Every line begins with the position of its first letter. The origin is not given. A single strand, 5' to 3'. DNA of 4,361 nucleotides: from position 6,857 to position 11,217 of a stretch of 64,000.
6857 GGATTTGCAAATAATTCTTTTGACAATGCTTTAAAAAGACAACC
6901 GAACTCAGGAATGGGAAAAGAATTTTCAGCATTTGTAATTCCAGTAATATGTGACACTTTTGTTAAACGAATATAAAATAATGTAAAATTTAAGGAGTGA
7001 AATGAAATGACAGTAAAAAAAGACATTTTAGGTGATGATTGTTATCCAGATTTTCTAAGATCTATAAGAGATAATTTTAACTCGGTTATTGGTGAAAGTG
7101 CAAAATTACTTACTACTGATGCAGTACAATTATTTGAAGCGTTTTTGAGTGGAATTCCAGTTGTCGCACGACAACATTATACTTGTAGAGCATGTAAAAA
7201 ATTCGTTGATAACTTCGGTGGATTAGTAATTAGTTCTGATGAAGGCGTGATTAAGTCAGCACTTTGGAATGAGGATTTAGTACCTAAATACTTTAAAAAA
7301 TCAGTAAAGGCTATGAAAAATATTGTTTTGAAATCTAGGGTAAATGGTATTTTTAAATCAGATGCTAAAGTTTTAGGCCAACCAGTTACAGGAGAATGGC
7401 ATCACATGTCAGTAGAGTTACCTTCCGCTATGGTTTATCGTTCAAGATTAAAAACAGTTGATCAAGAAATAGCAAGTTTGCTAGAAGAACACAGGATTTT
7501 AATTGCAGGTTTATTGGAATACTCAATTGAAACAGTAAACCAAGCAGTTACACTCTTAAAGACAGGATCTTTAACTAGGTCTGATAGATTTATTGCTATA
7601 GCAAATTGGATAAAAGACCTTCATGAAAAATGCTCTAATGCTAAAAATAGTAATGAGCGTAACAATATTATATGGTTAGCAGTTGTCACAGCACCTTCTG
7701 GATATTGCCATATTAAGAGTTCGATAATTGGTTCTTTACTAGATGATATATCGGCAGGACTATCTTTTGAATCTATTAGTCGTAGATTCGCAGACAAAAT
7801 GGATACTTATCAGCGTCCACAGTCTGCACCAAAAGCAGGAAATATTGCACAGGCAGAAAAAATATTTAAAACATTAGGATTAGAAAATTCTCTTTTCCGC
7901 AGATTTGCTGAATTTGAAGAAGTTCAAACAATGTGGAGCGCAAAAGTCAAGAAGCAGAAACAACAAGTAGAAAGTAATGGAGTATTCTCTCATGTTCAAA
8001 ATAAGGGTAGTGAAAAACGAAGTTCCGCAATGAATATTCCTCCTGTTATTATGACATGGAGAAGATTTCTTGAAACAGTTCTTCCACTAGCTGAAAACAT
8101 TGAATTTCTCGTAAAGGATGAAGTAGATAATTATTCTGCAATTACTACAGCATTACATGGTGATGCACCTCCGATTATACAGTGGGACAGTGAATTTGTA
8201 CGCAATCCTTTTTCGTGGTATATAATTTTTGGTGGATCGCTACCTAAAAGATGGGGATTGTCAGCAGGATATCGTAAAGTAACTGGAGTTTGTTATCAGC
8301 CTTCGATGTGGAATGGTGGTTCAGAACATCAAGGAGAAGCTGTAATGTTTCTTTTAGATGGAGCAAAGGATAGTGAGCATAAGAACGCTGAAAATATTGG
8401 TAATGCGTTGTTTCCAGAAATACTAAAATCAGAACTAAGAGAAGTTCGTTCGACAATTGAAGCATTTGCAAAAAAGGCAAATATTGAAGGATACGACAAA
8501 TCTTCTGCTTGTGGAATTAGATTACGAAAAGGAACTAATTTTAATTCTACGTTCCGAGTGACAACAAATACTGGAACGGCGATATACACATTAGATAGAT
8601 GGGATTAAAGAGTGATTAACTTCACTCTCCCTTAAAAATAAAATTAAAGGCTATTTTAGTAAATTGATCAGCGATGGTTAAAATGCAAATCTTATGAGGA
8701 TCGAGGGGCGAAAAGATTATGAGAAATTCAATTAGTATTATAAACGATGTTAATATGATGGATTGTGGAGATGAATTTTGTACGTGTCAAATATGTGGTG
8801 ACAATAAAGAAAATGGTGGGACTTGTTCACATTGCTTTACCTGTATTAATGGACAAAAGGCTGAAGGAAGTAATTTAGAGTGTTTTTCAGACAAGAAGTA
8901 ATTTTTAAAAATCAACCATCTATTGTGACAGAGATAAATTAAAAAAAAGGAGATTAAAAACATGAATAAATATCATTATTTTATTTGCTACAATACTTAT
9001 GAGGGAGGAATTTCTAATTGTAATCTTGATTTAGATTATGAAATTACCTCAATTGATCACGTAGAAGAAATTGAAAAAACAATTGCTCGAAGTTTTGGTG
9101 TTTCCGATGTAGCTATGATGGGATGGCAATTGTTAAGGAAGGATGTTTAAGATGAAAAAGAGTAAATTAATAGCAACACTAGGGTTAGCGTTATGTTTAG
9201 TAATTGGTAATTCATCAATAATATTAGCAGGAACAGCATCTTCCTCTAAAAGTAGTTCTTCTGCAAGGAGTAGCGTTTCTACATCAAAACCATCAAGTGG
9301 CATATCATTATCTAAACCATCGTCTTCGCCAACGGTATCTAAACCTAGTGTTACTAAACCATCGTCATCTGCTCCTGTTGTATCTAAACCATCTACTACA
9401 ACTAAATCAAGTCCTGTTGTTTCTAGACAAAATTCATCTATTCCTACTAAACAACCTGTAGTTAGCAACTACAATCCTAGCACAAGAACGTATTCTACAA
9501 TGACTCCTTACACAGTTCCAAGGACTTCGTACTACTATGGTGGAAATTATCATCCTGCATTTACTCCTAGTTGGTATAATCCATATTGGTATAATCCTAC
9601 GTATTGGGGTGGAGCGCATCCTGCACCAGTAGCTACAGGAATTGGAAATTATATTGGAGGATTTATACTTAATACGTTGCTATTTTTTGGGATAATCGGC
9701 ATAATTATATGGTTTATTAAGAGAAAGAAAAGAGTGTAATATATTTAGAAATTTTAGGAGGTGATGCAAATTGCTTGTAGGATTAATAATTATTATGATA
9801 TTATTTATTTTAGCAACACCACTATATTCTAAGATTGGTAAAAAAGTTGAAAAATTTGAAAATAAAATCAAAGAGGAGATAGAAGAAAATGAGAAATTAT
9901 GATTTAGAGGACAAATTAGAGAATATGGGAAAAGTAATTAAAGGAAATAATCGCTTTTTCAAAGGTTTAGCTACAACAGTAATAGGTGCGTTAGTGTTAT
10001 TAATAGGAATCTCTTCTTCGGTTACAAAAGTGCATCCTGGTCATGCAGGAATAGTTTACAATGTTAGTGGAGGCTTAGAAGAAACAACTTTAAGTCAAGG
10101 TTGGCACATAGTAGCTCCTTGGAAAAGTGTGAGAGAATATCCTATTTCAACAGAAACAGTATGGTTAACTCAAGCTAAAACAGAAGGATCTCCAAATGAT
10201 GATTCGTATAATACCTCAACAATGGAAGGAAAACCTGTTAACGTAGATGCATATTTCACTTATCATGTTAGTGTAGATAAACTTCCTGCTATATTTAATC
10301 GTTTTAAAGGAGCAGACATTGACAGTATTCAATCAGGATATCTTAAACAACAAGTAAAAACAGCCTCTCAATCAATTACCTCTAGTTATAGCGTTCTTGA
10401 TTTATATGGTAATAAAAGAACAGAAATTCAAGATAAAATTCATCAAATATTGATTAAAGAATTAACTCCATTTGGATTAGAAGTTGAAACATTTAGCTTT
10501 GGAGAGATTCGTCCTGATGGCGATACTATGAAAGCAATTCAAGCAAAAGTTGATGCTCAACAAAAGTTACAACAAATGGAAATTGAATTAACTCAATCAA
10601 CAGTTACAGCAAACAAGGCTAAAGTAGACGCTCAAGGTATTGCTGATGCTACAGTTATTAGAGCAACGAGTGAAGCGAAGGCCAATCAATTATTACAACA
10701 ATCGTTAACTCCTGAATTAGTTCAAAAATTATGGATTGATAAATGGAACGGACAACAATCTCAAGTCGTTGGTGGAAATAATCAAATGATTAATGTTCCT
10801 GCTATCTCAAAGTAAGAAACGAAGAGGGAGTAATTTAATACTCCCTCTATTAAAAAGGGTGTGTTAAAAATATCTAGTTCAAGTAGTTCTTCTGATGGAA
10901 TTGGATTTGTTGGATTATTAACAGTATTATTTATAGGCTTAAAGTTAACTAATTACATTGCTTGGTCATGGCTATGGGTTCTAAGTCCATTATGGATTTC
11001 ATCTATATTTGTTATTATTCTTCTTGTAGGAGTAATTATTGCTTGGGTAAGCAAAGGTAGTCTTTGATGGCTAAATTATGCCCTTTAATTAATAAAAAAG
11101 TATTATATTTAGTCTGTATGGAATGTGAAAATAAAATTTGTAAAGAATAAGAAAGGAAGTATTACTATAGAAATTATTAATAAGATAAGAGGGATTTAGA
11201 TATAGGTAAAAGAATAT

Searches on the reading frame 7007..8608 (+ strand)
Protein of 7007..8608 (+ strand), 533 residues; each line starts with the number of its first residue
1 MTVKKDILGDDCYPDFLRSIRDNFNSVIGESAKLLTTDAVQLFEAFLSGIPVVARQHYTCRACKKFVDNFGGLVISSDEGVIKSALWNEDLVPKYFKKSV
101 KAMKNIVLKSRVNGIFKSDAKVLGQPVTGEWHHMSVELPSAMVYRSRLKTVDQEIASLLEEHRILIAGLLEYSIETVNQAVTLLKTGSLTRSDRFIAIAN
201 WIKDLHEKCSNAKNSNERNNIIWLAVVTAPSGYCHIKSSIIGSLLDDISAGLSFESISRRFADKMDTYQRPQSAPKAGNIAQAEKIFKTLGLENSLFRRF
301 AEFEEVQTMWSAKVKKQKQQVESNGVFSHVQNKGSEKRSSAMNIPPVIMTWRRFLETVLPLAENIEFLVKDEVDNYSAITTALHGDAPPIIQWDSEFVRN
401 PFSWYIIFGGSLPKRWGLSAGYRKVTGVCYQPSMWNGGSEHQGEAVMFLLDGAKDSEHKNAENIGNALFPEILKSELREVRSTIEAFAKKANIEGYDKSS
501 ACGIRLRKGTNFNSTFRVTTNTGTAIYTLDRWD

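Call 62: search_protein_families(library=phrogs, proteins=[window:7007-8608:+], max_evalue=0.00001)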
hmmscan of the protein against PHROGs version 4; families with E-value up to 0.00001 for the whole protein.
window:7007-8608:+ (533 aa): 2 families
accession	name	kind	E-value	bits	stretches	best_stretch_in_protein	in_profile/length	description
phrog_1735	-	unknown function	1.2e-99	336.1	2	13-406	4-404/673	-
phrog_23228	-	unknown function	2e-14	54.2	1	235-398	37-199/472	-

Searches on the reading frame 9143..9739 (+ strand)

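Call 75: search_protein_families(library=phrogs, proteins=[window:9143-9739:+], max_evalue=0.01)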
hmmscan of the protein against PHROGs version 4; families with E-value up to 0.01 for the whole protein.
window:9143-9739:+ (198 aa): 1 family
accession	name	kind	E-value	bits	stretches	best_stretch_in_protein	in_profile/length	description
phrog_26986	-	unknown function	0.0002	22.1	1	33-176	54-195/272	-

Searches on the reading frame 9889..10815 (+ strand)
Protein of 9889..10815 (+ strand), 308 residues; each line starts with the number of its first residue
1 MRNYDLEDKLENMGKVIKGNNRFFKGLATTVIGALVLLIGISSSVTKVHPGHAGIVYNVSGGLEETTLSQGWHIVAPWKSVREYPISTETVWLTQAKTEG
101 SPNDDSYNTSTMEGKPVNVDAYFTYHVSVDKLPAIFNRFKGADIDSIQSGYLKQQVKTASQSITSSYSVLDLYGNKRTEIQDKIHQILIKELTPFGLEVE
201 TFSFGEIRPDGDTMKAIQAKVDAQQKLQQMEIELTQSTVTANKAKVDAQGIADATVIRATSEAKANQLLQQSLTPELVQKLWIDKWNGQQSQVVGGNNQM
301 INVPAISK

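Call 8: search_protein_families(library=pfam, proteins=[window:9889-10815:+], max_evalue=10)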
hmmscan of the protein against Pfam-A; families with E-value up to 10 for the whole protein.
window:9889-10815:+ (308 aa): 3 families
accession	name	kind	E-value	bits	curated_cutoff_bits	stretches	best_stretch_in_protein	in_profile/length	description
PF01145.31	Band_7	-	5.3e-29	101.9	23.6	1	47-233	2-171/176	SPFH domain / Band 7 family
PF11292.14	DUF3093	-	0.19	12.5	23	1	225-265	51-91/140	Protein of unknown function (DUF3093)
PF20033.5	DUF6438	-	0.25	12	30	1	117-192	35-105/116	Domain of unknown function (DUF6438)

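Call 9: search_protein_families(library=phrogs, proteins=[window:9889-10815:+], max_evalue=10)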
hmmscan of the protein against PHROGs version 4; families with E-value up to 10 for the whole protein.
window:9889-10815:+ (308 aa): 3 families
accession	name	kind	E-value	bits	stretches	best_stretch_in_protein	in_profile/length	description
phrog_200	-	other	2e-65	222.4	1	22-305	79-361/379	lipoprotein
phrog_11227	-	other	8.6e-06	26.7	1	238-304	56-119/138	protease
phrog_38808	-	unknown function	0.047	15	1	248-301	8-65/68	-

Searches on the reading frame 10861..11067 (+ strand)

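Call 8: search_protein_families(library=pfam, proteins=[window:10861-11067:+], max_evalue=10)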
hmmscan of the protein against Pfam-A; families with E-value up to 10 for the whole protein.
window:10861-11067:+ (68 aa): 2 families
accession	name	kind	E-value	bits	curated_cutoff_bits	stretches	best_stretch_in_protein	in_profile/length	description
PF10269.14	Tmemb_185A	-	0.0021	18.2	23.1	1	27-65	1-39/252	Transmembrane Fragile-X-F protein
PF07332.16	Phage_holin_3_6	-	0.44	11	28.4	1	15-64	39-90/116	Putative Actinobacterial Holin-X, holin superfamily III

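Call 9: search_protein_families(library=phrogs, proteins=[window:10861-11067:+], max_evalue=10)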
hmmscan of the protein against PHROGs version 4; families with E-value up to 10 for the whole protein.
window:10861-11067:+ (68 aa): 6 families
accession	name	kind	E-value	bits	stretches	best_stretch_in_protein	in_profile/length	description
phrog_1374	-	unknown function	1.3e-17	64.3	1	4-63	6-65/89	-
phrog_24382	-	unknown function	8e-07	30.2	1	19-51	9-41/69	-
phrog_20229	-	unknown function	0.00062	20.9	1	15-61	2-49/93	-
phrog_15303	-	unknown function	0.32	12.1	1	37-66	6-35/119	-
phrog_7883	-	unknown function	0.97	10.6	1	21-60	13-52/78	-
phrog_7486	-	unknown function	8.4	7.4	0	49-63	14-29/53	-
